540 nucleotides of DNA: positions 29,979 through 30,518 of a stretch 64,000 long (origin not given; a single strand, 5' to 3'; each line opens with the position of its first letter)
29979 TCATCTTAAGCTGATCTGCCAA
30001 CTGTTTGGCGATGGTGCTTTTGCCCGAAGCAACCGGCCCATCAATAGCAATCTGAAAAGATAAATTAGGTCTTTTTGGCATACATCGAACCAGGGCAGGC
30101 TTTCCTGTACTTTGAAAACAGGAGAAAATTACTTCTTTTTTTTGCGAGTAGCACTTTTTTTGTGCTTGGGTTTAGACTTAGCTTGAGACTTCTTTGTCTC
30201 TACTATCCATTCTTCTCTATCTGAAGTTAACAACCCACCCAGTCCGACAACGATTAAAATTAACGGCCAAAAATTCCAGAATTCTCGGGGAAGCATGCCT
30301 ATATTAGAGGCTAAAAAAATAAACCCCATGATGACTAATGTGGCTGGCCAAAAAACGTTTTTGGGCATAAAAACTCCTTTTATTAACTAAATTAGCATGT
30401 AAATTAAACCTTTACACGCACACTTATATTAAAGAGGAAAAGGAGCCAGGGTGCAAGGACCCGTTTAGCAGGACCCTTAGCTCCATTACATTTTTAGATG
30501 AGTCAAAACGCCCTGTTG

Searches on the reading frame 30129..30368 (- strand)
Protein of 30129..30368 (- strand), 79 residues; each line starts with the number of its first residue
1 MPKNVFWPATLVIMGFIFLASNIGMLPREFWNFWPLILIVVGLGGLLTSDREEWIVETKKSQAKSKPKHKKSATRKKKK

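Call 3: search_protein_families(library=pfam, proteins=[window:30129-30368:-], max_evalue=1)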
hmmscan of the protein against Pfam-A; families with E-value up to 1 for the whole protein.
window:30129-30368:- (79 aa): 3 families
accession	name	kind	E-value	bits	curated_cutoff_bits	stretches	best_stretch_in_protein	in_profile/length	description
PF18917.5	LiaI-LiaF-like_TM1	-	2.9e-10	40.5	27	1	5-45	1-41/42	LiaI-LiaF-like transmembrane region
PF22570.1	LiaF-TM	-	2.6e-08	35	27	1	6-52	1-48/98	LiaF transmembrane domain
PF11014.13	DUF2852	-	0.016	15.7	22.5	0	22-65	9-52/116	Protein of unknown function (DUF2852)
